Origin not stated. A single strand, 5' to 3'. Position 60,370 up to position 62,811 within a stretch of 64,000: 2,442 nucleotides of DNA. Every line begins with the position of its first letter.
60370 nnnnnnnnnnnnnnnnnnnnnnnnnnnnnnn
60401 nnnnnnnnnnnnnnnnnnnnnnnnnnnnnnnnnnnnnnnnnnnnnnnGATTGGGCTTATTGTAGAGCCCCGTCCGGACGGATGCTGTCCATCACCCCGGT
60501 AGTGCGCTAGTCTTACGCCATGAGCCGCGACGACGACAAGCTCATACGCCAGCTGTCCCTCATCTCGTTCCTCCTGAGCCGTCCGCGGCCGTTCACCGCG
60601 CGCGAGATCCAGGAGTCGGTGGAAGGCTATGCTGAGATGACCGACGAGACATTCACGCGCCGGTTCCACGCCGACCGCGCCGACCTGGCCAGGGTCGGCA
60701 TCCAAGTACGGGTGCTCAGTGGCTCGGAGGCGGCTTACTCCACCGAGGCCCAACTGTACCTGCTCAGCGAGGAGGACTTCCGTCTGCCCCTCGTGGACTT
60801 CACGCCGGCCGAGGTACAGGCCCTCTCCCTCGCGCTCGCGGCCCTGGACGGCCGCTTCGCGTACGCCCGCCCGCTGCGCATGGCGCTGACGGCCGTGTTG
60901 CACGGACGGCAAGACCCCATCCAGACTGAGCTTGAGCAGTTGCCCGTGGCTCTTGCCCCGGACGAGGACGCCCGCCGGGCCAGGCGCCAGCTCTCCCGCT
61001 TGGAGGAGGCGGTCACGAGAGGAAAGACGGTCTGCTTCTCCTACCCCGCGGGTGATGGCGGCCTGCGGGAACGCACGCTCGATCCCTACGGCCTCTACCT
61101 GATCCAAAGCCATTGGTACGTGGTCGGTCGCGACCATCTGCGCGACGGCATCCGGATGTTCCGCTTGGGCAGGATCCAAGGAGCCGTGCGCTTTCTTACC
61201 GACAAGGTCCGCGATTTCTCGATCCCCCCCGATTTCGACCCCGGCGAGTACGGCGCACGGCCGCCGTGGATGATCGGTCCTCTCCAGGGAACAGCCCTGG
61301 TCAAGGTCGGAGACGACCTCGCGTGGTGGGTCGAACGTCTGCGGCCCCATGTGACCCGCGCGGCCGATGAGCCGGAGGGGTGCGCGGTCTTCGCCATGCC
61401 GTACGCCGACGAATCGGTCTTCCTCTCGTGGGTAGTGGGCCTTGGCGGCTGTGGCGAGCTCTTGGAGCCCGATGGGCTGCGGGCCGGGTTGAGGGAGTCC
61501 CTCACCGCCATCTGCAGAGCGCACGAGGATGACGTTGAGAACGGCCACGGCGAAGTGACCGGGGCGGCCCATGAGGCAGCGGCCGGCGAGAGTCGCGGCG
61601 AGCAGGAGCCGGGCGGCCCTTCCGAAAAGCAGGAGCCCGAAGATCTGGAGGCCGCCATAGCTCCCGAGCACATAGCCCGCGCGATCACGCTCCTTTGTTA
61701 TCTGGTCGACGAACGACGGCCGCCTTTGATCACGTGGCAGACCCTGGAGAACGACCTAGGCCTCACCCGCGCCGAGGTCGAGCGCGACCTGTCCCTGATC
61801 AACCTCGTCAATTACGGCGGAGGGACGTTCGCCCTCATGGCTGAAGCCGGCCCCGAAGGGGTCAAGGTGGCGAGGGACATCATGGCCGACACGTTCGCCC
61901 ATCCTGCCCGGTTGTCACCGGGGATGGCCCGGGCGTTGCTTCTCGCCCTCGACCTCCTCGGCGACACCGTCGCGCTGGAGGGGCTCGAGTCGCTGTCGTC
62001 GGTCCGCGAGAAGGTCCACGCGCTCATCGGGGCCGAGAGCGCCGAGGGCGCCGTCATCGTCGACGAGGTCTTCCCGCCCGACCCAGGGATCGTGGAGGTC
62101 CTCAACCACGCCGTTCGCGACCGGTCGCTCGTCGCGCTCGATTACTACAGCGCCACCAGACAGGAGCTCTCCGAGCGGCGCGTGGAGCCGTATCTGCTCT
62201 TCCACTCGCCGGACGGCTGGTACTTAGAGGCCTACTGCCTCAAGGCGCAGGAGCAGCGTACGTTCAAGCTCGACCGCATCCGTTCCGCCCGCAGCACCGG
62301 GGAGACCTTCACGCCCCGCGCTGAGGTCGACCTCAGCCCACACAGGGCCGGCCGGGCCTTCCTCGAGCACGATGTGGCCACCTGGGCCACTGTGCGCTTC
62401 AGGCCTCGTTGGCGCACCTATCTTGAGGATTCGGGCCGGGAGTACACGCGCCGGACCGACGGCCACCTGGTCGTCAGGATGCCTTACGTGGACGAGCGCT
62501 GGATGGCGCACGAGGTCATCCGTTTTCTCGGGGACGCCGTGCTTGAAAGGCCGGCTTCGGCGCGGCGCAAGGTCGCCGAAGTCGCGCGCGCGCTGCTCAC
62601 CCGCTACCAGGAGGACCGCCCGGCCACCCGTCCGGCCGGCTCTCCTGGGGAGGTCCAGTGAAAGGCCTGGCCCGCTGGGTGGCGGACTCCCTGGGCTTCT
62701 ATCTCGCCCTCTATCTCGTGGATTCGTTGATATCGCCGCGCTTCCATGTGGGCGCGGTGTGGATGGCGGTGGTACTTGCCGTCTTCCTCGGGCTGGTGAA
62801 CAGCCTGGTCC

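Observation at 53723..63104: AddAB-type helicase-nuclease divergently paired with a naturally fused PafBC-like double-WYL regulator and a coupled holin-family membrane protein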

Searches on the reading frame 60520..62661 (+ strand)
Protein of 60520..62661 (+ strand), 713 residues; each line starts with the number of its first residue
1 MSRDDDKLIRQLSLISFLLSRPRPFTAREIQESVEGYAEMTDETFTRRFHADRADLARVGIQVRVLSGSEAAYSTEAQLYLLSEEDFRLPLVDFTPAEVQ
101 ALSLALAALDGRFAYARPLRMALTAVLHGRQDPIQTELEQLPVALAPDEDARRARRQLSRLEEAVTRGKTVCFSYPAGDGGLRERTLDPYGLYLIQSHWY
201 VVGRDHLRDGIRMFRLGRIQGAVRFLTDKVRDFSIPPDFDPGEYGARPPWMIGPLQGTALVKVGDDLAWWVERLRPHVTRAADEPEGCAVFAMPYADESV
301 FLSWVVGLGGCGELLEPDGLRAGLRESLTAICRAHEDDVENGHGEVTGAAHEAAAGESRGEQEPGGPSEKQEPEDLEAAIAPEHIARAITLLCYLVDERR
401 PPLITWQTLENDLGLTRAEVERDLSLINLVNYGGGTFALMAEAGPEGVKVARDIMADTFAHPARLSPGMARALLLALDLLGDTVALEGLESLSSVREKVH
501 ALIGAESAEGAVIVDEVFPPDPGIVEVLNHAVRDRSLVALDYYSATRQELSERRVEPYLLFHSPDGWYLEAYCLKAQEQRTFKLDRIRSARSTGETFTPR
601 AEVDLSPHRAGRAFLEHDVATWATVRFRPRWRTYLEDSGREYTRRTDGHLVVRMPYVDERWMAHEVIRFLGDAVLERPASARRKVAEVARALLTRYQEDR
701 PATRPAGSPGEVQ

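Call 3: search_protein_families(library=pfam, proteins=[window:60520-62661:+], max_evalue=0.01)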
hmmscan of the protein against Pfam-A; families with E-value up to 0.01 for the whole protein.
window:60520-62661:+ (713 aa): 3 families
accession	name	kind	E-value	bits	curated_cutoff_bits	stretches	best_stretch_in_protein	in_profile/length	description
PF13280.12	WYL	-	2.9e-40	136.6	21.8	2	524-591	2-69/70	WYL domain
PF25583.1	WCX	-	3.9e-21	75.6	23.9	2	622-693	4-76/76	WCX domain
PF19187.6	HTH_PafC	-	3.4e-08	33.8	32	1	384-500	2-114/115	PafC helix-turn-helix domain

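Call 5: search_solved_structures(query=window:60520-62661:+, max_evalue=0.001, show_alignments=1)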
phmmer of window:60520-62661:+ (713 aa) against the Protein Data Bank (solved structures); distinct sequences matched with E-value up to 0.001: 6.
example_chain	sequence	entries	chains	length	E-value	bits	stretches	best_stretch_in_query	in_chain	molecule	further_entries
6sj9_A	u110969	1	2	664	8.7e-28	100.1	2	460-696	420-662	Proteasome accessory factor B/C (PafBC)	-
7p5x_AX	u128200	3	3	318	8.1e-22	80.4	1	400-696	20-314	PafC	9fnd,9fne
7p5x_AY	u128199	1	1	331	2.6e-17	65.5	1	7-225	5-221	Transcriptional regulator-like protein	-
9fnd_X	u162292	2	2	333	2.6e-17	65.5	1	7-225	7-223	Transcriptional regulator-like protein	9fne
7tb5_A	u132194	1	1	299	1.7e-07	33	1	523-604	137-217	WYL domain-containing protein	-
7t8k_A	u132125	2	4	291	0.00013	23.5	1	487-588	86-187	BrxR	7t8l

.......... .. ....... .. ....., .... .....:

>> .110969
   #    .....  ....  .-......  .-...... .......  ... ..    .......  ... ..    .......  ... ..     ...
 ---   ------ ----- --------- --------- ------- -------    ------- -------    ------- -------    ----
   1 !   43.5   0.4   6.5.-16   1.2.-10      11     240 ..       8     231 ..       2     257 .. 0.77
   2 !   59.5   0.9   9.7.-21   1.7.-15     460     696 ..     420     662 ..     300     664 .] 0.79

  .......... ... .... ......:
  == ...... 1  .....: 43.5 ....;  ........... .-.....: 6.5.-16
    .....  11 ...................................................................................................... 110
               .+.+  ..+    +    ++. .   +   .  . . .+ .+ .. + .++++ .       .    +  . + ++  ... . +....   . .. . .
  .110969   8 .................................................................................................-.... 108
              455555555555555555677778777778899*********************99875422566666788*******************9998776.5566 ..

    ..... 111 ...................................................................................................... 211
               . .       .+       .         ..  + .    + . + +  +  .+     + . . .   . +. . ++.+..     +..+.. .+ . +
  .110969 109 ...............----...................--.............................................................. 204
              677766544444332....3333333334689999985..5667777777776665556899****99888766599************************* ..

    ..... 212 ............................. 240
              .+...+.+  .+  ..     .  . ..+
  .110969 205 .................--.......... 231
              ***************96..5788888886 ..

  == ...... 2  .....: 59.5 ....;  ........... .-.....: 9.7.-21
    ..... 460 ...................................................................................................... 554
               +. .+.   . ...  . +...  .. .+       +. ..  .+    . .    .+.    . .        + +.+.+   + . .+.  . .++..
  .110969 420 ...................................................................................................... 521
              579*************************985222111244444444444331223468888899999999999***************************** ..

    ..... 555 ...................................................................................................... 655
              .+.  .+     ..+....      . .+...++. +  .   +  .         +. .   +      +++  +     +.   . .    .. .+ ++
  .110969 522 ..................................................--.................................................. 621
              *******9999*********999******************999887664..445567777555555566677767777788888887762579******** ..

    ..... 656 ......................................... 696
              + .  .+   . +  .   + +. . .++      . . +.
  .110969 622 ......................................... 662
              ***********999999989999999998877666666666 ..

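Call 11: find_homologous_proteins(query=window:60520-62661:+, max_evalue=1e-10)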
Query window:60520-62661:+ (713 aa): 495 proteins with E <= 1e-10 among 8000 candidates; the best 120 are listed.
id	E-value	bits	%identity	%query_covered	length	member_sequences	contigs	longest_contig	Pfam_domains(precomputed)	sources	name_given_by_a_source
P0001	0.0e+0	1584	99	100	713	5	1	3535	PF19187.7,PF13280.13,PF25583.2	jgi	-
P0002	0.0e+0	1154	75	98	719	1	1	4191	PF19187.7,PF13280.13,PF25583.2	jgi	-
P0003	0.0e+0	1130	72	100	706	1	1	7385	PF19187.7,PF13280.13,PF25583.2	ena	-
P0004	0.0e+0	1127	71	100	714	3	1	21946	PF19187.7,PF13280.13,PF25583.2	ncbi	-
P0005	0.0e+0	1122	72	98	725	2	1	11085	PF19187.7,PF13280.13,PF25583.2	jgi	jgi:proteasome accessory factor C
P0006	0.0e+0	1099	70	98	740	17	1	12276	PF19187.7,PF13280.13,PF25583.2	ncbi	-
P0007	0.0e+0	1096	69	100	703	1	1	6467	PF19187.7,PF13280.13,PF25583.2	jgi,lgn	jgi:predicted DNA-binding transcriptional regulator YafY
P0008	0.0e+0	1092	70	98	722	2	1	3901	PF19187.7,PF13280.13,PF25583.2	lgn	-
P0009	0.0e+0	1087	70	100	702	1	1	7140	PF19187.7,PF13280.13,PF25583.2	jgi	jgi:predicted DNA-binding transcriptional regulator YafY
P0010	0.0e+0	1064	68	100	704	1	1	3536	PF19187.7,PF13280.13,PF25583.2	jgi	jgi:predicted DNA-binding transcriptional regulator YafY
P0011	0.0e+0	1060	67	100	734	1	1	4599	PF19187.7,PF13280.13,PF25583.2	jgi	jgi:proteasome accessory factor BC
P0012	0.0e+0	1051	68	99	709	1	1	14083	PF19187.7,PF13280.13,PF25583.2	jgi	jgi:predicted DNA-binding transcriptional regulator YafY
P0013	0.0e+0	1041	68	99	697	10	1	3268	PF19187.7,PF13280.13,PF25583.2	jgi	-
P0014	0.0e+0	1037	67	98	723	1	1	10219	PF19187.7,PF13280.13,PF25583.2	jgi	-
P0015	0.0e+0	1029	66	98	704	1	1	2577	PF19187.7,PF13280.13,PF25583.2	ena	-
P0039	4.1e-286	969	64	98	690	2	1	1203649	PF19187.7,PF13280.13,PF25583.2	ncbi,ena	-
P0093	2.5e-262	890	60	98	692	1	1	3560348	PF19187.7,PF13280.13,PF25583.2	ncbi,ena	-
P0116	4.5e-249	846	56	98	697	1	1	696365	PF19187.7,PF13280.13,PF25583.2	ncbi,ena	-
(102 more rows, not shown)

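Call 12: find_encoding_contigs(protein=P0093, flank=10000, max_places=2)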
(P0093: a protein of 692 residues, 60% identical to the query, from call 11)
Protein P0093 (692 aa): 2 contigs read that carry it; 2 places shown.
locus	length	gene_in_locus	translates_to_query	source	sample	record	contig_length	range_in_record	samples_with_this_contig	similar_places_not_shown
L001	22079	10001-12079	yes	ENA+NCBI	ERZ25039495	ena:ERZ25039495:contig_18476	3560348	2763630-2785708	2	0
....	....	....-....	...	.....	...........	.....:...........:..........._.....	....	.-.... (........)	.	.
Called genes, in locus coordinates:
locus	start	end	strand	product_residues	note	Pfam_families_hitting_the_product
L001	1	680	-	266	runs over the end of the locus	PF01048:PNP_UDP_1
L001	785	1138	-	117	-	PF08899:DUF1844 (weak)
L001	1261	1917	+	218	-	PF04542:Sigma70_r2, PF08281:Sigma70_r4_2, PF04545:Sigma70_r4 (weak)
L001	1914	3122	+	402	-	PF13490:zf-HC2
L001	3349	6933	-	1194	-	PF00580:UvrD-helicase, PF01443:Viral_helicase1 (faint), PF13245:AAA_19, PF13087:AAA_12 (faint), PF13361:UvrD_C, PF13538:UvrD_C_2 (faint), PF12705:PDDEXK_1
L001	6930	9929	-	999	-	PF12705:PDDEXK_1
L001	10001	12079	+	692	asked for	PF13280:WYL, PF25583:WCX (weak), PF19187:HTH_PafC, PF13280:WYL, PF25583:WCX (weak)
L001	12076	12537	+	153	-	PF04020:Phage_holin_4_2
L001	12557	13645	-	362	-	PF00437:T2SSE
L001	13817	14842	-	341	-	PF00850:Hist_deacetyl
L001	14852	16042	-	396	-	PF24568:CC_PcsB (weak), PF00877:NLPC_P60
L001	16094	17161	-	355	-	PF01471:PG_binding_1, PF01520:Amidase_3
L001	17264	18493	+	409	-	PF09587:PGA_cap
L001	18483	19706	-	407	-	PF02636:Methyltransf_28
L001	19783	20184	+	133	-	PF13473:Cupredoxin_1, PF00127:Copper-bind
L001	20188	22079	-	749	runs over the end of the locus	PF13549:ATP-grasp_5, PF02629:CoA_binding, PF13380:CoA_binding_2, PF13607:Succ_CoA_lig, PF19045:Ligase_CoA_2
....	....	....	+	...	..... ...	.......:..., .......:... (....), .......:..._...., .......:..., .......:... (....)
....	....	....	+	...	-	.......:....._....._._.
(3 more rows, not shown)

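Call 13: find_encoding_contigs(protein=P0039, flank=10000, max_places=2)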
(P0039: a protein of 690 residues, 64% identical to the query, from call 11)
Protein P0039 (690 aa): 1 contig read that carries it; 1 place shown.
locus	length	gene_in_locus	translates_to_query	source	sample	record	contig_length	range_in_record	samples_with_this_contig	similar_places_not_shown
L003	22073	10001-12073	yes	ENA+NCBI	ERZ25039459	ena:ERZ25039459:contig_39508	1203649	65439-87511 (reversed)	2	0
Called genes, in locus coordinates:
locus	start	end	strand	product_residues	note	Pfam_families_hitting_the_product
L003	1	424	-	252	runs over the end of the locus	PF01048:PNP_UDP_1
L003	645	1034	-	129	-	-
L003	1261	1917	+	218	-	PF04542:Sigma70_r2, PF08281:Sigma70_r4_2, PF04545:Sigma70_r4 (weak)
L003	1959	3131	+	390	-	PF13490:zf-HC2 (weak)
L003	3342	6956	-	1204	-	PF00580:UvrD-helicase, PF13245:AAA_19, PF13087:AAA_12 (faint), PF13361:UvrD_C, PF13538:UvrD_C_2 (faint), PF12705:PDDEXK_1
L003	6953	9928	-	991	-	PF13361:UvrD_C (faint), PF12705:PDDEXK_1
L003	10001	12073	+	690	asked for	PF13280:WYL, PF25583:WCX, PF19187:HTH_PafC, PF13280:WYL, PF25583:WCX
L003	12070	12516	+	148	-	PF04020:Phage_holin_4_2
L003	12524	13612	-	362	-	PF00437:T2SSE, PF13401:AAA_22 (faint)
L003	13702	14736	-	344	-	PF00850:Hist_deacetyl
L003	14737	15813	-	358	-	PF24568:CC_PcsB, PF00877:NLPC_P60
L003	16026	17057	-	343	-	PF01471:PG_binding_1, PF09374:PG_binding_3 (faint), PF01471:PG_binding_1, PF01520:Amidase_3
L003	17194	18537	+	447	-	PF09587:PGA_cap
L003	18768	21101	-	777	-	PF13380:CoA_binding_2, PF13607:Succ_CoA_lig, PF19045:Ligase_CoA_2, PF02636:Methyltransf_28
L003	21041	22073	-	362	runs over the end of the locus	PF13549:ATP-grasp_5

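Call 14: find_encoding_contigs(protein=P0116, flank=10000, max_places=2)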
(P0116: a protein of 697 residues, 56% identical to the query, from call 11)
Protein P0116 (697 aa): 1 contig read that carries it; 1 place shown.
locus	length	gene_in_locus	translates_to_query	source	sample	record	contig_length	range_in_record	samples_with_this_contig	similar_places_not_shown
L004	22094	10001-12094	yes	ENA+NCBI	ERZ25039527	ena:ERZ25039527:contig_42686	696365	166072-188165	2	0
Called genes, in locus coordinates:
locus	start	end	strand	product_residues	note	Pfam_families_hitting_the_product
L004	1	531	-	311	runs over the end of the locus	PF01048:PNP_UDP_1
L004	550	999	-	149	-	PF08899:DUF1844 (faint)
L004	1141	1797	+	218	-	PF04542:Sigma70_r2, PF08281:Sigma70_r4_2, PF04545:Sigma70_r4 (weak)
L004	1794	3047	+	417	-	PF13490:zf-HC2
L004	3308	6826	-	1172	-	PF00580:UvrD-helicase, PF01443:Viral_helicase1 (faint), PF13245:AAA_19, PF13087:AAA_12 (faint), PF13361:UvrD_C, PF13538:UvrD_C_2 (faint), PF12705:PDDEXK_1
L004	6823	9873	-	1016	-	PF12705:PDDEXK_1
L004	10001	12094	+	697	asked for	PF13280:WYL, PF19187:HTH_PafC, PF13280:WYL, PF25583:WCX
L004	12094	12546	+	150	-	PF04020:Phage_holin_4_2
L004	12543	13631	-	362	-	PF00437:T2SSE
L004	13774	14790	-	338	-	PF00850:Hist_deacetyl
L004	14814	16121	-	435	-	-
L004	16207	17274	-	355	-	PF01471:PG_binding_1, PF01520:Amidase_3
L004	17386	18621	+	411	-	PF09587:PGA_cap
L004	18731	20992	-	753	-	PF13549:ATP-grasp_5, PF02629:CoA_binding, PF13380:CoA_binding_2, PF13607:Succ_CoA_lig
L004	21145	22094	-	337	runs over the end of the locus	PF01545:Cation_efflux, PF16916:ZT_dimer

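Call 21: find_related_loci(query=A1, collection=genome_contigs, flank=10000)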
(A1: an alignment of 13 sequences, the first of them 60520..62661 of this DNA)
Query A1 (713 aa) in genome_contigs; peptide patterns used: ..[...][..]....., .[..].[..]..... (x = any residue, [..] = any of these).
65 stretches matched a pattern; 43 encode a relative of the query (tblastn E <= 1e-3); 42 distinct loci.
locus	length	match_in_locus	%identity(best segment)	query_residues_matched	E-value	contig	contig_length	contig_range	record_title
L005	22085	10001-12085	67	1-711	0e+0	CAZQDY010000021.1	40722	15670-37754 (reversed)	MAG TPA_asm: uncultured Gaiellales bacterium isolate binchicken_co43_331 genome assembly, contig: NODE_1360_length_40722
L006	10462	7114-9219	67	1-708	0e+0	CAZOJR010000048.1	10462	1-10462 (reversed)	MAG TPA_asm: uncultured Gaiellales bacterium isolate SRP192927_co3_744 genome assembly, contig: NODE_16148_length_10462_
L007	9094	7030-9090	70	1-678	0e+0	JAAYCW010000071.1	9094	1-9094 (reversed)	MAG: Actinomycetota bacterium isolate AS06rmzACSIP_50 90767_AS06, whole genome shotgun sequence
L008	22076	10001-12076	66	1-709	0e+0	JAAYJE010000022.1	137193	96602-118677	MAG: Actinomycetota bacterium isolate AS10tlH2TH_230 46357_AS10, whole genome shotgun sequence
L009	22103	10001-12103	65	1-705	0e+0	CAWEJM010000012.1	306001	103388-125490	MAG: uncultured Actinomycetes bacterium isolate MFD05942.bin.2.29 genome assembly, contig: contig_35012, whole genome sh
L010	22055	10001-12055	64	1-696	0e+0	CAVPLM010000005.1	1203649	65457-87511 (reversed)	MAG: uncultured Actinomycetes bacterium isolate MFD00032.bin.2.39 genome assembly, contig: contig_39508, whole genome sh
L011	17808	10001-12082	66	1-698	0e+0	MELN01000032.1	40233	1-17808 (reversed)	MAG: Actinobacteria bacterium RBG_16_64_13 RBG_16_scaffold_1822, whole genome shotgun sequence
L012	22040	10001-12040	60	1-696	0e+0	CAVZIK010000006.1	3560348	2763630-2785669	MAG: uncultured Actinomycetes bacterium isolate MFD02416.bin.1.65 genome assembly, contig: contig_18476, whole genome sh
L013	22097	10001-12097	63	1-710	0e+0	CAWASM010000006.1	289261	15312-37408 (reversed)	MAG: uncultured Actinomycetes bacterium isolate MFD02416.bin.2.126 genome assembly, contig: contig_80841, whole genome s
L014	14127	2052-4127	64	1-697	0e+0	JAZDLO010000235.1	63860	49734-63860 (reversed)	MAG: bacterium isolate MEGAHIT-group-0.602 k141_12507998, whole genome shotgun sequence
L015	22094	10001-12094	60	1-707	0e+0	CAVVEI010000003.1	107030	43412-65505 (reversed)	MAG: uncultured Actinomycetes bacterium isolate MFD04716.bin.2.57 genome assembly, contig: contig_10472, whole genome sh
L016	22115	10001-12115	61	1-709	0e+0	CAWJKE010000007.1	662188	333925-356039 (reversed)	MAG: uncultured Actinomycetota bacterium isolate MFD05942.bin.1.451 genome assembly, contig: contig_25350, whole genome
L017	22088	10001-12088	60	1-699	0e+0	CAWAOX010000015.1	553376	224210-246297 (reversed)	MAG: uncultured Actinomycetota bacterium isolate MFD02979.bin.1.129 genome assembly, contig: contig_41666, whole genome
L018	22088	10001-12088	57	1-701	0e+0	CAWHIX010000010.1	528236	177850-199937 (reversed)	MAG: uncultured Actinomycetes bacterium isolate MFD02979.bin.1.202 genome assembly, contig: contig_72528, whole genome s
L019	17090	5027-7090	59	1-696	0e+0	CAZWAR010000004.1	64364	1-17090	MAG TPA_asm: uncultured Gaiellales bacterium isolate binchicken_co129_799 genome assembly, contig: NODE_975_length_64364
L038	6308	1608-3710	36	3-709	2e-122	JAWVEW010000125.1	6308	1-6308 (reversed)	MAG: Miltoncostaeaceae bacterium isolate BP_439 scaffold_234865, whole genome shotgun sequence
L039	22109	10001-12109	35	3-705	4e-118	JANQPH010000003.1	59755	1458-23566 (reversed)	MAG: Thermoleophilia bacterium isolate IP29b_bin.157 k99_1252834, whole genome shotgun sequence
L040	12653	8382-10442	33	3-698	4e-101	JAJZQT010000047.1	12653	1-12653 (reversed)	MAG: Actinomycetes bacterium isolate SKS1.bin55 NODE_8845_length_12653_cov_14.238464, whole genome shotgun sequence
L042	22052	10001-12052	32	3-696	6e-87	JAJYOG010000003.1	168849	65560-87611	MAG: Actinomycetes bacterium isolate DBS2-5.bin27 NODE_30_length_168849_cov_5.476174, whole genome shotgun sequence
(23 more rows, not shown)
